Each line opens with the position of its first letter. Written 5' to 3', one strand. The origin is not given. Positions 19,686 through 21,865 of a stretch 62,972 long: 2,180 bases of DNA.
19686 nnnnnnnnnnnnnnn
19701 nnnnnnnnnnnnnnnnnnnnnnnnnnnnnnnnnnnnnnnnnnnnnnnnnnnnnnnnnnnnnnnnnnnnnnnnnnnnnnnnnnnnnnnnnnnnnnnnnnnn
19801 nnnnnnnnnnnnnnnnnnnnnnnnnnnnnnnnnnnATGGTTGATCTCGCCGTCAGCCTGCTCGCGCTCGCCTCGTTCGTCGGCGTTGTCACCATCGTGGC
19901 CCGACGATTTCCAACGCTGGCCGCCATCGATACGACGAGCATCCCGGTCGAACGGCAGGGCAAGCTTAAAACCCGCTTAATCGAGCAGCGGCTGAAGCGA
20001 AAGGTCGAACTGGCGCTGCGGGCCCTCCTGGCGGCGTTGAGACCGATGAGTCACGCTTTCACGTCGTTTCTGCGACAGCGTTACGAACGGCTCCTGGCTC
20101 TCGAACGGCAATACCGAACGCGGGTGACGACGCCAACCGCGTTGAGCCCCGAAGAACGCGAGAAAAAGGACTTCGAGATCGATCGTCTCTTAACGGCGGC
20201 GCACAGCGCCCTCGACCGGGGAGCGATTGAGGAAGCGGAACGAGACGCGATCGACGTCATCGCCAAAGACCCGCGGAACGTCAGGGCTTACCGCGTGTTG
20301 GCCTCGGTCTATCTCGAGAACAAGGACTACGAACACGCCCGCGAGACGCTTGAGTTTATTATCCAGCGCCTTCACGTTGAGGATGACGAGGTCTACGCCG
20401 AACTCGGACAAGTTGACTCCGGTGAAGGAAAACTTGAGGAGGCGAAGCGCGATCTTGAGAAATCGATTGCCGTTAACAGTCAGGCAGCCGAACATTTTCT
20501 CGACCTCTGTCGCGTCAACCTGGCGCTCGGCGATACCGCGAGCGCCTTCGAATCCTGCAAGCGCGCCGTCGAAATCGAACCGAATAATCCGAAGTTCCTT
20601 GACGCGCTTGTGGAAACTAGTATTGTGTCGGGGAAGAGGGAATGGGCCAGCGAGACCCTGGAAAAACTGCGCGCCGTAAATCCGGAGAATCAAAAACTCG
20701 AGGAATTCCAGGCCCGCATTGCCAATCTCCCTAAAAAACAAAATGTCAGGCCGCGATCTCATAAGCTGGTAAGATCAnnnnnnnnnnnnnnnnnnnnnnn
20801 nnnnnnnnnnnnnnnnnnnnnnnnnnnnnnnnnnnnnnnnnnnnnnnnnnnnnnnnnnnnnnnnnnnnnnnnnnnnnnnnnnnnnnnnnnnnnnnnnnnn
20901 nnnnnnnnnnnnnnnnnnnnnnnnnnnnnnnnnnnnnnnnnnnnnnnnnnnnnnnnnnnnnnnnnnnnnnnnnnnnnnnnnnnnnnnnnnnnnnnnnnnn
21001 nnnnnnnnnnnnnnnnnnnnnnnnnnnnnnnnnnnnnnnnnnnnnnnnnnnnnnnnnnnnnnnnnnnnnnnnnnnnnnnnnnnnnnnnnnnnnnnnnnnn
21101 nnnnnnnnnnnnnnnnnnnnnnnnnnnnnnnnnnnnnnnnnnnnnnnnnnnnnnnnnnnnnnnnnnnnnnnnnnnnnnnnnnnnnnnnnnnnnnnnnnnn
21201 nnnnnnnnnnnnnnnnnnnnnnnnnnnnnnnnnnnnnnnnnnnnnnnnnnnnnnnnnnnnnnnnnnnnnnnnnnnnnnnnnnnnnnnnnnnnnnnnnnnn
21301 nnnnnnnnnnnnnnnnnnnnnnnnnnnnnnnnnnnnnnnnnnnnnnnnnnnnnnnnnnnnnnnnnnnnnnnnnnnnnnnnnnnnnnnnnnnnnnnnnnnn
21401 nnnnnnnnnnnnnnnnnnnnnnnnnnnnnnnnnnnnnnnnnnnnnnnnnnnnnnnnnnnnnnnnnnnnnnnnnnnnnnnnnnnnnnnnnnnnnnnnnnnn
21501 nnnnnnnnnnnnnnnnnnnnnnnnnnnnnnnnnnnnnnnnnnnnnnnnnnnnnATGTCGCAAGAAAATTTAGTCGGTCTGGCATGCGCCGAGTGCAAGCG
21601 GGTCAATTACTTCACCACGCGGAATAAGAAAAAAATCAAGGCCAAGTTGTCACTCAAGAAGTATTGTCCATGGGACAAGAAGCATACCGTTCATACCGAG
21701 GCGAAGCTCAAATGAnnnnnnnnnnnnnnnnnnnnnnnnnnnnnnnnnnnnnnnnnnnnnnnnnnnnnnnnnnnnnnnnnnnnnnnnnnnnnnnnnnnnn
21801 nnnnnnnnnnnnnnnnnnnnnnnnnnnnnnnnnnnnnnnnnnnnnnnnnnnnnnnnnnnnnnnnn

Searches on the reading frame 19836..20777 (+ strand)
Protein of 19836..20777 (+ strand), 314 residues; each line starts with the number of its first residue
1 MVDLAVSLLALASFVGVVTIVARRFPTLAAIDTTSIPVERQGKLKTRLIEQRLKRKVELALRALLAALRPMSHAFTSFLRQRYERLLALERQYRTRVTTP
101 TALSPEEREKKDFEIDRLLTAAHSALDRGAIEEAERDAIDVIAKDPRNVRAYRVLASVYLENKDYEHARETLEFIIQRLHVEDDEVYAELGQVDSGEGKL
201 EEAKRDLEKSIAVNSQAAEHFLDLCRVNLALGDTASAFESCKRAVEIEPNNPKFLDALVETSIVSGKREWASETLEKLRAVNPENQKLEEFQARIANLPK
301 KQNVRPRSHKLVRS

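Call 39: find_related_loci(query=A1, collection=metagenome_contigs, flank=4000)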
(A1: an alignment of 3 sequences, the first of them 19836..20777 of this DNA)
Query A1 (314 aa) in metagenome_contigs; peptide patterns used: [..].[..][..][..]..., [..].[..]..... (x = any residue, [..] = any of these).
600 stretches matched a pattern (row limit reached: there are more); 14 encode a relative of the query (tblastn E <= 1e-3); 14 distinct loci.
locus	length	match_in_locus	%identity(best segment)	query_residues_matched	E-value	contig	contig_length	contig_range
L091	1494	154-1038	55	1-295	1e-116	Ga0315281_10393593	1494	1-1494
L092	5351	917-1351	28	142-287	1e-10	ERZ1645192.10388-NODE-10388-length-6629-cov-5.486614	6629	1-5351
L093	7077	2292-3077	29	110-295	2e-10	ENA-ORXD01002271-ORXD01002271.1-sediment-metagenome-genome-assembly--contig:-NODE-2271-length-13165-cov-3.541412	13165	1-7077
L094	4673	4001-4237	38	140-219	7e-9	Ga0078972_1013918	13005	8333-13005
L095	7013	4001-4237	38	140-219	9e-9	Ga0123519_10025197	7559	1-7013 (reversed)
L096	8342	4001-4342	30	142-250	6e-8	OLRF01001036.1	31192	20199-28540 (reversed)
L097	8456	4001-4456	25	128-280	8e-8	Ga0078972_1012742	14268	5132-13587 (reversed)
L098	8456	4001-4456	25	128-280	1e-7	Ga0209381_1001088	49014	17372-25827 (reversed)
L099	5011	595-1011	26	114-254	3e-7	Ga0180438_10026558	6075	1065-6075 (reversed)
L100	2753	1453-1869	26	114-254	3e-7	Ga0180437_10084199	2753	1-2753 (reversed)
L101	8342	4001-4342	28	142-250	5e-7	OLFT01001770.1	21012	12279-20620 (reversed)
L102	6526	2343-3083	29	127-285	1e-6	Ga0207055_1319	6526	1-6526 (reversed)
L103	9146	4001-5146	28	141-285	4e-6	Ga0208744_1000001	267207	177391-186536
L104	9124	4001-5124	23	119-290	2e-6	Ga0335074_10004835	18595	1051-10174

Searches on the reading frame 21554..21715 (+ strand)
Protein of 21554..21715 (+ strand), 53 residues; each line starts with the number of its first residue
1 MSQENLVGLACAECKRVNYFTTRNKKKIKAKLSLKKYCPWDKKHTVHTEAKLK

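Call 43: find_encoding_contigs(protein=window:21554-21715:+, flank=2500, max_places=10)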
Protein window:21554-21715:+ (53 aa): 2 contigs read that carry it; 2 places shown.
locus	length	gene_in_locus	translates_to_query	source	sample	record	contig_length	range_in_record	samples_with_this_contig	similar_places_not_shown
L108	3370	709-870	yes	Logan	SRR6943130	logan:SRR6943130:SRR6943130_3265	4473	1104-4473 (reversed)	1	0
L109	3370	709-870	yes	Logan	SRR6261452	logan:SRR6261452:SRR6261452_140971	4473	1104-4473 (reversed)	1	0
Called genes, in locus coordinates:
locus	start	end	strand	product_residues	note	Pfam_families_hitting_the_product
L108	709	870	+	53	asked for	PF00471:Ribosomal_L33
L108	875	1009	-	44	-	-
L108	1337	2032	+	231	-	PF01255:Prenyltransf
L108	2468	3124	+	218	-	PF05724:TPMT, PF13489:Methyltransf_23, PF05175:MTS, PF01209:Ubie_methyltran, PF13847:Methyltransf_31, PF08241:Methyltransf_11, PF08242:Methyltransf_12, PF13649:Methyltransf_25, +3 more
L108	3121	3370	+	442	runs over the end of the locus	PF05496:RuvB_N, PF00004:AAA, PF07728:AAA_5, PF16193:AAA_assoc_2, PF12002:MgsA_C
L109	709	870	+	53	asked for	PF00471:Ribosomal_L33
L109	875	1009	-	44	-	-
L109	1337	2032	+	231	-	PF01255:Prenyltransf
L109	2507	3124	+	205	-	PF05724:TPMT, PF13489:Methyltransf_23, PF01209:Ubie_methyltran, PF05175:MTS, PF13847:Methyltransf_31, PF08241:Methyltransf_11, PF08242:Methyltransf_12, PF13649:Methyltransf_25, +3 more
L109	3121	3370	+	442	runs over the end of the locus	PF05496:RuvB_N, PF00004:AAA, PF07728:AAA_5, PF16193:AAA_assoc_2, PF12002:MgsA_C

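Call 83: find_homologous_proteins(query=window:21554-21712:+, max_evalue=1e-10)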
Query window:21554-21712:+ (53 aa): 3 proteins with E <= 1e-10 among 4 candidates.
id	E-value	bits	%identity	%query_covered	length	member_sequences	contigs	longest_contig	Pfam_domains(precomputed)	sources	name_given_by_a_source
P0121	3.7e-26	106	89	100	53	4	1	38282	PF00471.27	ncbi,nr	ncbi:MAG: 50S ribosomal protein L33 [Candidatus Kerfeldbacteria bacterium]|nr:50S ribosomal protein 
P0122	1.7e-23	98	81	100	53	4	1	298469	PF00471.27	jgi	-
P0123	2.0e-14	70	63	98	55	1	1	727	PF00471.27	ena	-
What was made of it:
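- Tried and rejected: The rpmG protein search at E <= 1e-10 returned only three proteins (call 83).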

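Call 84: list_cluster_members(proteins=[P0121, P0122, window:21554-21712:+])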
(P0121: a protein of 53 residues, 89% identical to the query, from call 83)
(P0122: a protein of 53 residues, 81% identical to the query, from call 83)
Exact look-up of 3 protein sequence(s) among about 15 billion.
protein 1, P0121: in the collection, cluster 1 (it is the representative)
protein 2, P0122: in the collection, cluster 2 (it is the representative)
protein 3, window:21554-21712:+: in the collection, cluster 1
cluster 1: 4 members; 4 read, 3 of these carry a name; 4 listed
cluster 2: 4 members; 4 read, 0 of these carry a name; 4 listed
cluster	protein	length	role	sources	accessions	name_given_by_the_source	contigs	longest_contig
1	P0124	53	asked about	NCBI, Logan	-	-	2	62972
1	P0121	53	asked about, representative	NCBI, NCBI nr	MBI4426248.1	MAG: 50S ribosomal protein L33 [Candidatus Kerfeldbacteria bacterium] | 50S ribosomal protein L33 [Candidatus Kerfeldbacteria bacterium]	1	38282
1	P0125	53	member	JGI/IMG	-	large subunit ribosomal protein L33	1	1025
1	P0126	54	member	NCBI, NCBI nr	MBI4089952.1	MAG: 50S ribosomal protein L33 [Candidatus Kerfeldbacteria bacterium] | 50S ribosomal protein L33 [Candidatus Kerfeldbacteria bacterium]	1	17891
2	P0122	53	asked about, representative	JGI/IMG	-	-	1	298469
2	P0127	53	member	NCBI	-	-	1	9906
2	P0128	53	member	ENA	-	-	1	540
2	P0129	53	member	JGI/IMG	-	-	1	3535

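Call 85: find_encoding_contigs(protein=P0126, flank=3000, max_places=4)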
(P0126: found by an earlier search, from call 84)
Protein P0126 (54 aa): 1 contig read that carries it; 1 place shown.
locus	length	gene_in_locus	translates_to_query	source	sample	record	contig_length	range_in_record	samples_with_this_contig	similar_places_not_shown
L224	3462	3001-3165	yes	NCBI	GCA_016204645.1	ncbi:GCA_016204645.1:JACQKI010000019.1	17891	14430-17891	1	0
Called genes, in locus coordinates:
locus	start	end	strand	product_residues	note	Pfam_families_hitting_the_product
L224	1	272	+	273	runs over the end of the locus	PF00318:Ribosomal_S2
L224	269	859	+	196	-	PF00889:EF_TS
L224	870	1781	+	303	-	PF13432:TPR_16 (faint), PF19529:DUF6057 (faint), PF21033:RMD1-3 (faint), PF25060:ARM_TT21_2nd (faint), PF07719:TPR_2 (faint), PF12895:ANAPC3 (faint), PF13424:TPR_12 (faint), PF14559:TPR_19, +6 more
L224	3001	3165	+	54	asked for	PF00471:Ribosomal_L33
